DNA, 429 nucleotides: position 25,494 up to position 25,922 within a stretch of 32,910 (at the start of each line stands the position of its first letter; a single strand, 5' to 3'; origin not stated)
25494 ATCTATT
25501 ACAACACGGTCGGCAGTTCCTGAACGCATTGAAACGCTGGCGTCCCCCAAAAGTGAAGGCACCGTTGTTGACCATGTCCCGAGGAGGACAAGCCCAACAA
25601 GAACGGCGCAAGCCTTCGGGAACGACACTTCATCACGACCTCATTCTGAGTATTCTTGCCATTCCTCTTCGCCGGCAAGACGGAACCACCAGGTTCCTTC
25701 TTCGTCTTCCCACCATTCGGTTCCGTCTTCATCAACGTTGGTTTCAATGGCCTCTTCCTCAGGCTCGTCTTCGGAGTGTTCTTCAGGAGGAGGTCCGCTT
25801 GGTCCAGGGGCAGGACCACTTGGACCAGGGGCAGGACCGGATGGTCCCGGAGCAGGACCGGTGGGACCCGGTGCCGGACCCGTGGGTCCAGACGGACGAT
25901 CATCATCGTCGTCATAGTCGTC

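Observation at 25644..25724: A Trp-rich C-terminal mini-motif shared by the two co-transcribed surface giants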

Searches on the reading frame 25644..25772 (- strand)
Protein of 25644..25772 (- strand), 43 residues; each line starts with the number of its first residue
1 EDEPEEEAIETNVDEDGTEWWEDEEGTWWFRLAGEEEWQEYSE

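Call 24: search_solved_structures(query=A1, max_evalue=10, show_alignments=3)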
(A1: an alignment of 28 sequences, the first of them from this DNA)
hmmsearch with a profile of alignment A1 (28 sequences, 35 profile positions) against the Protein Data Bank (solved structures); distinct sequences matched with E-value up to 10: 0.

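Call 33: find_related_loci(query=A1, collection=genome_contigs, flank=6000)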
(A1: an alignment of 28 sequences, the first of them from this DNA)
Query A1 (36 aa) in genome_contigs; peptide patterns used: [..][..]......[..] (x = any residue, [..] = any of these).
410 stretches matched a pattern; 336 encode a relative of the query (tblastn E <= 1e-3); the best 80 are kept; 80 distinct loci.
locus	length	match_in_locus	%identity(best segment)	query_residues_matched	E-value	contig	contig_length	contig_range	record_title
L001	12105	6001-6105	94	2-36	2e-18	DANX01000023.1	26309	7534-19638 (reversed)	MAG TPA_asm: Euryarchaeota archaeon UBA561 UBA561_contig_36339, whole genome shotgun sequence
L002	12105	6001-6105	94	2-36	9e-18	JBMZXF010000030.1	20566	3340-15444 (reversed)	MAG: Poseidonia sp. isolate ME_XS_2302_4_bin_75 ME_XS_2302_4_bin_75_29, whole genome shotgun sequence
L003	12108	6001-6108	86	1-36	2e-17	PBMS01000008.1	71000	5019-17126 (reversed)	MAG: Methanobacteriota archaeon isolate SP207 24540, whole genome shotgun sequence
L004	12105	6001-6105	86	2-36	1e-16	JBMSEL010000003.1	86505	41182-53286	MAG: Poseidonia sp. isolate CJ_V4_S10_100percent_par_metabat.106 NODE_78_length_86505_cov_10.523528, whole genome shotgu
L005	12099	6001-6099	91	4-36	2e-16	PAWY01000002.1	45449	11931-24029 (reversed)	MAG: Methanobacteriota archaeon isolate SAT1329 155472, whole genome shotgun sequence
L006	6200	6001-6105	83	2-36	3e-16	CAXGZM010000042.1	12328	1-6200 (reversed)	MAG TPA_asm: uncultured euryarchaeote isolate SRR12479814_binner13_Refined_2 genome assembly, contig: ERZ4874012.228, wh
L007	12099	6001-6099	91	4-36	3e-16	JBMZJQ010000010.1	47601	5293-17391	MAG: Poseidonia sp. isolate ME_XS_2301_3_bin18 ME_XS_2301_3_bin18_9, whole genome shotgun sequence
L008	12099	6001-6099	94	4-36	3e-16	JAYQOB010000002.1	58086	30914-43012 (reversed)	MAG: Candidatus Poseidoniales archaeon isolate SD4486_NP_concoct_bins.tsv.099_sub contig_22109_pilon, whole genome shotg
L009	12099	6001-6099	91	4-36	5e-16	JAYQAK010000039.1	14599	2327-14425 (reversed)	MAG: Poseidonia sp. isolate 139585_S186_metabat_bins_sspec.tsv.121_sub NODE_3559_length_14599_cov_6.543661, whole genome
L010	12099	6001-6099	88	4-36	8e-16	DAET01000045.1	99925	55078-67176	MAG TPA_asm: Euryarchaeota archaeon UBA486 UBA486_contig_9605, whole genome shotgun sequence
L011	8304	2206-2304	85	4-36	1e-15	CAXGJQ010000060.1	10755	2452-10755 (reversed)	MAG TPA_asm: uncultured Candidatus Poseidoniales archaeon isolate ERR315856_concoct_3 genome assembly, contig: ERZ677869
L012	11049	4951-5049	85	4-36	2e-15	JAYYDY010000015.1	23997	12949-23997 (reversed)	MAG: Thermoplasmatota archaeon isolate XS_MAG49 XS_MAG49_0015, whole genome shotgun sequence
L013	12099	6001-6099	88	4-36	1e-15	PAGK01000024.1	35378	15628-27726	MAG: Methanobacteriota archaeon isolate MED790 45536, whole genome shotgun sequence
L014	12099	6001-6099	88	4-36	1e-15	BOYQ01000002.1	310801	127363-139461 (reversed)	MAG: Candidatus Poseidoniales archaeon CM1_5m.P78 DNA, sequence02, whole genome shotgun sequence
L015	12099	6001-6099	85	4-36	2e-15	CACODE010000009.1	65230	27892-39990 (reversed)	MAG: uncultured Candidatus Poseidoniales archaeon isolate AH-287-P07 genome assembly, contig: AH-287-P07_NODE_9, whole g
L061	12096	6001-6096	66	5-36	1e-10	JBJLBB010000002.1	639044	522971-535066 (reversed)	MAG: Candidatus Poseidoniaceae archaeon isolate LRMED-012 MGIIa-LRMED-012-C2, whole genome shotgun sequence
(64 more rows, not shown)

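Call 41: search_protein_representatives(alignment_id=A1)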
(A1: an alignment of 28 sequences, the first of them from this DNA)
Query: 28 sequences, 35 profile positions. Proteins with E-value up to 0.001 (for the whole library): 204; up to 1e-10: 9; up to 1e-30: 0. The best 150 are listed.
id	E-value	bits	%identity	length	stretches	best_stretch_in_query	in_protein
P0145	9.6e-13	63.8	-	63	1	2-35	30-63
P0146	1.4e-12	63.3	-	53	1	2-35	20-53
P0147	2.5e-12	62.4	-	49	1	2-35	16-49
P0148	3.0e-12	62.2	-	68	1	2-35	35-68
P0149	6.0e-12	61.2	-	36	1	2-35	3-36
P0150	1.6e-11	59.9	-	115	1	2-35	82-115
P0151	2.0e-11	59.6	-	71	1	2-35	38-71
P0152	7.0e-11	57.8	-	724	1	2-35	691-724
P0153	8.0e-11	57.6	-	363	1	1-35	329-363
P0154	1.2e-10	57.1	-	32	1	5-35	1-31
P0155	1.3e-10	56.9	-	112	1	3-35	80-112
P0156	1.7e-10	56.6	-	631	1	1-35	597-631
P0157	1.9e-10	56.4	-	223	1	1-35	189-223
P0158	3.3e-10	55.7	-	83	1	2-35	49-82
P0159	3.4e-10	55.6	-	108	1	2-35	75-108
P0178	4.3e-09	52.1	-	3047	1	1-35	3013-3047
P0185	5.7e-09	51.7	-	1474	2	2-35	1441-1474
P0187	7.3e-09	51.4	-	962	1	1-35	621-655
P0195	1.8e-08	50.1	-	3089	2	2-35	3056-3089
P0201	2.9e-08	49.4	-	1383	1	3-35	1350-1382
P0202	3.4e-08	49.2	-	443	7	12-27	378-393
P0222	1.1e-07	47.6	-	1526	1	2-35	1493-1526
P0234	2.7e-07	46.3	-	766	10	15-27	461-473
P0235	3.0e-07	46.2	-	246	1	2-35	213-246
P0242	4.7e-07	45.6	-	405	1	3-35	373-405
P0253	9.6e-07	44.6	-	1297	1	2-35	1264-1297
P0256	1.0e-06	44.5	-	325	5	9-31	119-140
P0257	1.1e-06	44.4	-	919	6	1-27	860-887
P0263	1.5e-06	44.0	-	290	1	2-35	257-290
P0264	1.5e-06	44.0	-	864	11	15-31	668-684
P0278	4.9e-06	42.3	-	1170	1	3-34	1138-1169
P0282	5.8e-06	42.1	-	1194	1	2-35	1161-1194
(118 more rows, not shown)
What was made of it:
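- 204 clusters at E<=1e-3 among 1.84 billion representatives (call 41).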

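Call 44: search_protein_families(library=pfam, alignment_id=A1, max_evalue=10)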
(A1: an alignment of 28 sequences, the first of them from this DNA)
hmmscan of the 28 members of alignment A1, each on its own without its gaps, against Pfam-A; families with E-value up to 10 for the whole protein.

A. member 1, seq(36 aa): 0 families

B. families by the number of members that match (of 28 scanned): 1 family
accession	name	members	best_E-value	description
PF10006.14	DUF2249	1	2.5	Uncharacterized conserved protein (DUF2249)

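Call 55: predict_structure(alignment_id=A4)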
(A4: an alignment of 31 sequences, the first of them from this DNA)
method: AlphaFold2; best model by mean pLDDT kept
length: 43 residues; sequences in the alignment: 31
mean_pLDDT: 82.0   pTM: 0.55
mean pLDDT of the five models: 82.0, 80.8, 80.4, 79.9, 79.7
residues with pLDDT >= 90: 23; 70-90: 11; 50-70: 5; < 50: 4
segments of 3 or more residues with pLDDT < 50: 1-4
pLDDT, mean of each block of 10 residues (from residue 1): 54 92 90 91 83
secondary structure, 60 per line:
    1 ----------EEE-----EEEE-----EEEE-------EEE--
elements in order: E11-13 E19-22 E28-31 E39-41
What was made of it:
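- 25644..25745 (-): Tail A domain, 34 aa: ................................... Predicted four-stranded beta-meander made of two DGT-x-WW hairpins. AlphaFold2 pLDDT is about 90 over this stretch (call 55).
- AlphaFold2 gives pLDDT 82 for tail A, above 90 in the core, with all five models at 79.7-82 (call 55).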

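Call 57: search_protein_families(library=pfam, proteins=[P0201, P0222, P0156, P0242, P0263, P0282, P0253, P0278, P0185], max_evalue=0.001)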
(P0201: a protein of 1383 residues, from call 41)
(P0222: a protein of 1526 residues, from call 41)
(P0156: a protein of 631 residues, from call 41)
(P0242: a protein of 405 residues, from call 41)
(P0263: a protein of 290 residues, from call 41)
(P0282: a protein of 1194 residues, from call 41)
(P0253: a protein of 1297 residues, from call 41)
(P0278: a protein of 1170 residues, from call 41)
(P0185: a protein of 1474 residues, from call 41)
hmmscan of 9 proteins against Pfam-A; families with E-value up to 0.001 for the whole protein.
P0201 (1383 aa): 2 families
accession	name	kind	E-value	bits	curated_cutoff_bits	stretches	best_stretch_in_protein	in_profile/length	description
PF13517.12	FG-GAP_3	-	7.8e-12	46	26.9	2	226-286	1-60/61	FG-GAP-like repeat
PF12256.14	TcdB_toxin_midN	-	0.00055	19.7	24.8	0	215-251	23-57/181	Insecticide toxin TcdB middle/N-terminal region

P0222 (1526 aa): 2 families
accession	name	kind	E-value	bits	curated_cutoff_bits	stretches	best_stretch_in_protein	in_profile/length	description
PF01839.29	FG-GAP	-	2e-10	40.8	22.1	1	240-261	2-22/37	FG-GAP repeat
PF13517.12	FG-GAP_3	-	4.1e-09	37.3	26.9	2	247-309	1-60/61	FG-GAP-like repeat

P0156 (631 aa): 3 families
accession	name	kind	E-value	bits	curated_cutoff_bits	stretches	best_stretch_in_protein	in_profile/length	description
PF13424.12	TPR_12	-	1.5e-19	70.4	30.1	1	168-239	3-76/77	Tetratricopeptide repeat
PF17874.7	TPR_MalT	-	9.2e-11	42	45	1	428-530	92-193/336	MalT-like TPR region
PF13374.12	TPR_10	-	0.00035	20.9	27.5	0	210-239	4-33/42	Tetratricopeptide repeat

P0242 (405 aa): 0 families

P0263 (290 aa): 0 families

P0282 (1194 aa): 2 families
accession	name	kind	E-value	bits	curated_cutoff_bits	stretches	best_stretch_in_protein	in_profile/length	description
PF13517.12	FG-GAP_3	-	4.7e-31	107.6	26.9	6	91-150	1-60/61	FG-GAP-like repeat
PF02412.23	TSP_3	-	8.9e-05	22.5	25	1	839-867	1-29/36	Thrombospondin type 3 repeat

P0253 (1297 aa): 1 family
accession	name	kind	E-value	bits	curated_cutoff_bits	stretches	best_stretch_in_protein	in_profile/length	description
PF24517.2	CBM96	-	8.1e-20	71.7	26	2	4-112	56-162/164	Carbohydrate-binding module family 96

P0278 (1170 aa): 2 families
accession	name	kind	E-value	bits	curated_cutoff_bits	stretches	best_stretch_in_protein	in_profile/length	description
PF02412.23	TSP_3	-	1.5e-07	31.4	25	1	543-570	1-28/36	Thrombospondin type 3 repeat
PF06739.17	SBBP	-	0.00082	19.7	20.5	0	268-296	2-31/38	Beta-propeller repeat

P0185 (1474 aa): 1 family
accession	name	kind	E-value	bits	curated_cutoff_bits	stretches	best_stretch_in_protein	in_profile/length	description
PF24517.2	CBM96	-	4.6e-17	62.8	26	1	136-302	4-162/164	Carbohydrate-binding module family 96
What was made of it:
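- Closest known: Cytoplasmic tails of integrins and cadherins. Same: Type-I adhesion-type proteins, some with FG-GAP and TSP3 repeats (call 57), carry short cytoplasmic tails that could recruit adaptors and kinases.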

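Call 58: fold_search(model_id=the predicted structure, library=pdb)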
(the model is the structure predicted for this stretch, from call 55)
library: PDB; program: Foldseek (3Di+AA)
matches with E <= 10: 177; with E <= 0.001: 0
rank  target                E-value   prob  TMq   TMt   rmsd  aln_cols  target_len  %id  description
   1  5chb_C                5.1e-01  0.99  0.64  0.34   1.2        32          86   22  Crystal structure of nvPizza2-S16H58 coordinating a CdCl2 nanocrystal (released 2015-07-22)
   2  4zcn_B                5.8e-01  0.97  0.58  0.31   1.6        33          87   18  Crystal structure of nvPizza2-S16S58 (released 2015-07-01)
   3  5i1z_H                6.6e-01  0.98  0.64  0.35   1.1        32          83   22  Structure of nvPizza2-H16S58 (released 2017-02-08)
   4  4zcn_A                7.5e-01  0.96  0.59  0.32   1.5        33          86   18  Crystal structure of nvPizza2-S16S58 (released 2015-07-01)
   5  5i1y_A                8.5e-01  0.97  0.63  0.34   1.2        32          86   22  NvPizza2-H16S58 with cobalt (released 2017-02-08)
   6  5f53                  1.0e+00  0.92  0.59  0.33   1.5        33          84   18  Nano-ring of cadmium ions coordinated by nvPizza2-S16S58 (released 2016-12-14)
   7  3ww8_A                1.1e+00  0.92  0.59  0.22   1.3        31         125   22  Crystal structure of the computationally designed Pizza3 protein (released 2014-10-08)
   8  5chb_A                1.3e+00  0.89  0.60  0.33   1.3        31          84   22  Crystal structure of nvPizza2-S16H58 coordinating a CdCl2 nanocrystal (released 2015-07-22)
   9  1rwl                  1.5e+00  0.91  0.61  0.12   1.1        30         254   23  Extracellular domain of Mycobacterium tuberculosis PknD (released 2004-04-27)
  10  5i1y_B                1.7e+00  0.89  0.62  0.34   1.3        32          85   19  NvPizza2-H16S58 with cobalt (released 2017-02-08)
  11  1rwi_B                1.9e+00  0.85  0.61  0.11   1.2        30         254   23  Extracellular domain of Mycobacterium tuberculosis PknD (released 2004-04-27)
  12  4mpz                  1.9e+00  0.63  0.53  0.20   2.7        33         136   15  Crystal structure of TCP10c domain of Drosophila melanogaster Sas-4 (released 2014-01-01)
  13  6qsh                  2.1e+00  0.82  0.61  0.12   1.3        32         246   22  Crystal structure of the hybrid bioinorganic complex of Pizza6S linked by the 1:2 Ce-substituted Keggin (released 2020-03-18)
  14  8tyf                  2.1e+00  0.09  0.31  0.04   9.6        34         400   18  Plasmodium vivax PMV-WM06 inhibitor complex (released 2024-08-28)
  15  8pkr_B                2.2e+00  0.82  0.61  0.23   1.2        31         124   19  Crystal structure of PknD-345, a repeat fragment from the M. tuberculosis PknD beta-propeller (released 2024-07-10)
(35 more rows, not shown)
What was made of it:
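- On Beta-propeller blade: TM 0.64, rmsd 1.1-1.2 A over 32 residues, but E 0.5 (call 58).
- Closest known: Single beta-propeller blades. Same: This is the best Foldseek match, with TM 0.64 (query-normalised) and rmsd 1.1-1.2 A (call 58).
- The best Foldseek matches are single blades of oligomerising Pizza propellers and of the PknD NHL propeller (TM 0.64, rmsd 1.1-1.2 A over 32 residues, call 58).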

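Call 60: search_protein_families(library=pfam, proteins=[L061:234-1952:-, L061:1989-2390:-, L061:2337-3263:+, L061:3321-4028:+, L061:4076-4567:+, L061:4559-5320:-, L061:6087-7004:-, L061:7142-9925:+, L061:9925-10395:+], max_evalue=0.001)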
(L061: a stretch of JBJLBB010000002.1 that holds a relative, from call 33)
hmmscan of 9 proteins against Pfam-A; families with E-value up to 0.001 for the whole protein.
L061:234-1952:- (572 aa): 0 families

L061:1989-2390:- (133 aa): 1 family
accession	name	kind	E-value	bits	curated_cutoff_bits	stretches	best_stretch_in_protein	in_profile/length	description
PF12973.13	Cupin_7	-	4.8e-12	46.1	27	1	36-122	10-96/105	ChrR Cupin-like domain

L061:2337-3263:+ (309 aa): 0 families

L061:3321-4028:+ (236 aa): 1 family
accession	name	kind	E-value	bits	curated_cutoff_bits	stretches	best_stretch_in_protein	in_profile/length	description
PF00300.27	His_Phos_1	-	2.7e-35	122.2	21.7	2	4-71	1-68/194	Histidine phosphatase superfamily (branch 1)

L061:4076-4567:+ (164 aa): 1 family
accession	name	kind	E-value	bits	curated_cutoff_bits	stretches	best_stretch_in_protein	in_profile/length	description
PF07386.16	DUF1499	-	1.5e-13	51.6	22.6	1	76-162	33-114/114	Protein of unknown function (DUF1499)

L061:4559-5320:- (253 aa): 1 family
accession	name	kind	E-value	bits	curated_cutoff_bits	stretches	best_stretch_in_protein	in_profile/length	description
PF14464.11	Prok-JAB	-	3.9e-05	23.9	25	1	110-159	50-101/114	Prokaryotic homologs of the JAB domain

L061:6087-7004:- (305 aa): 0 families

L061:7142-9925:+ (928 aa): 2 families
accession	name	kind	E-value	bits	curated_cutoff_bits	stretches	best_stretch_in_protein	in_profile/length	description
PF03176.21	MMPL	-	4.7e-24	85.4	20.5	2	341-521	142-306/333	MMPL family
PF02460.24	Patched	-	0.00012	22.3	23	1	365-516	27-156/156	Patched SSD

L061:9925-10395:+ (157 aa): 1 family
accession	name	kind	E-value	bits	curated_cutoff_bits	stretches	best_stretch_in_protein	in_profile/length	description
PF14108.11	ABA4-like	-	2.2e-21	77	27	1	8-134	2-126/127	ABA DEFICIENT 4-like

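Call 62: find_homologous_proteins(query=A4, max_evalue=0.001)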
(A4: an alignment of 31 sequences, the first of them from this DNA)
Query A4 (31 sequences) (43 aa, profile of the alignment): 48 proteins with E <= 0.001 among 86 candidates.
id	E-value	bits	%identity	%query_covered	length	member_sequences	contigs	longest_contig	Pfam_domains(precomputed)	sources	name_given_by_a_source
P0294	4.0e-14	70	52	100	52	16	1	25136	-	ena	-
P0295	4.8e-14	70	63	74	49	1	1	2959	-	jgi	-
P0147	3.3e-13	67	85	91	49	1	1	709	-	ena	-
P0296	6.0e-13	66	63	81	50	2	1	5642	-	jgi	jgi:hypothetical protein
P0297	7.6e-13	66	89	84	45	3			-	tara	tara:strand:+ start:112 stop:249 length:138 start_codon:yes stop_codon:yes gene_type:complete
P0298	7.8e-13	66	91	77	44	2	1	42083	-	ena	-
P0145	1.2e-12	65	58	72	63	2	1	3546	-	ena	-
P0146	1.2e-12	65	56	79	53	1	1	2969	-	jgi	-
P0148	3.6e-12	64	85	91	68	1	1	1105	-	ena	-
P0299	3.9e-12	64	49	81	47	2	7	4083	-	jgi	jgi:hypothetical protein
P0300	4.6e-12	63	82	88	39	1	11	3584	-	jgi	jgi:hypothetical protein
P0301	7.4e-12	63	42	84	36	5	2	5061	-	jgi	jgi:hypothetical protein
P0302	1.0e-11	62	89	81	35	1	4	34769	-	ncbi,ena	-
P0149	1.2e-11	62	53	74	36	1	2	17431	-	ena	-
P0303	1.2e-11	62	47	74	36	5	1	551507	-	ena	-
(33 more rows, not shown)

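Call 63: search_protein_families(library=ncbifam, proteins=[window:25644-25772:-], max_evalue=1)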
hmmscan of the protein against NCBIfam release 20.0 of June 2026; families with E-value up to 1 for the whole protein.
seq(43 aa): 0 families

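Call 69: search_protein_families(library=pfam, proteins=[P0202, P0234, P0264, P0256, P0257, P0187], max_evalue=0.01)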
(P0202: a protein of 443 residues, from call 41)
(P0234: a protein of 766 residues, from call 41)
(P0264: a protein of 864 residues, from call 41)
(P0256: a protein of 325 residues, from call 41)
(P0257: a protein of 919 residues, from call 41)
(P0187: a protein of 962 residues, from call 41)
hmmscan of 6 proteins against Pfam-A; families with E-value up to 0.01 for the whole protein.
P0202 (443 aa): 3 families
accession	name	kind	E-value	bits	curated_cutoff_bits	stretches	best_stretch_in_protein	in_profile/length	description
PF18656.6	DUF5633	-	8.3e-05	22.8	23.6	0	14-24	30-40/41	Family of unknown function (DUF5633)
PF22579.2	Cbm74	-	0.0002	21.5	27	0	110-152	22-64/64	Carbohydrate binding module-like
PF06535.18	RGM_N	-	0.0028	18.3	24.2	0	234-250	36-52/70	Repulsive guidance molecule (RGM) N-terminal domain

P0234 (766 aa): 4 families
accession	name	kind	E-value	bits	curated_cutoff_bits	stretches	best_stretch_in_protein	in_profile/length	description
PF21540.3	Choline_bind_4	-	1.9e-39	132.4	27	9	366-379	8-21/21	Choline-binding repeat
PF13306.12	LRR_5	-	5.5e-31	107.6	27.7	1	68-181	12-125/127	BspA type Leucine rich repeat region (6 copies)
PF13855.12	LRR_8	-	1.3e-08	34.9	27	1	123-168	13-59/61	Leucine rich repeat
PF01849.23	NAC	-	0.009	16.4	21.3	0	326-355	10-40/57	NAC domain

P0264 (864 aa): 3 families
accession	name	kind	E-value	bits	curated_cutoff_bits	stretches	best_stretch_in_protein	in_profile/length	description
PF21540.3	Choline_bind_4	-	4.2e-63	207.2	27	12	592-612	1-21/21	Choline-binding repeat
PF02513.24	Spin-Ssty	-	1.7e-08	34.6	25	0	747-772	12-40/50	Spin/Ssty Family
PF23538.1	Teneurin_ABD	-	1.2e-05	25.8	27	0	759-793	46-79/115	Teneurin antibiotic-binding-like domain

P0256 (325 aa): 0 families

P0257 (919 aa): 2 families
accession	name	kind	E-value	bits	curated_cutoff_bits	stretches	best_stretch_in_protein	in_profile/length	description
PF20282.3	CTD6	-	1e-07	32.8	26.4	0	348-441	21-114/130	C-terminal domain 6 of the ABC-three component (ABC-3C) systems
PF17994.7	Glft2_N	-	0.00052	20.4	26.1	0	667-702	25-61/140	Galactofuranosyltransferase 2 N-terminal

P0187 (962 aa): 4 families
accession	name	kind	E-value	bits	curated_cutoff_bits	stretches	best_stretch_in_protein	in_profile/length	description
PF00069.31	Pkinase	-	5.1e-13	49.5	31.7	1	795-913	102-212/263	Protein kinase domain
PF07714.23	PK_Tyr_Ser-Thr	-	0.00027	20.8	23.1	1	727-858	34-163/258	Protein tyrosine and serine/threonine kinase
PF17667.7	Pkinase_fungal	-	0.0003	20.1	24.1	1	803-863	298-359/387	Fungal protein kinase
PF06293.20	Kdo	-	0.00071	19.5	21.3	1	788-856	115-182/207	Lipopolysaccharide kinase (Kdo/WaaP) family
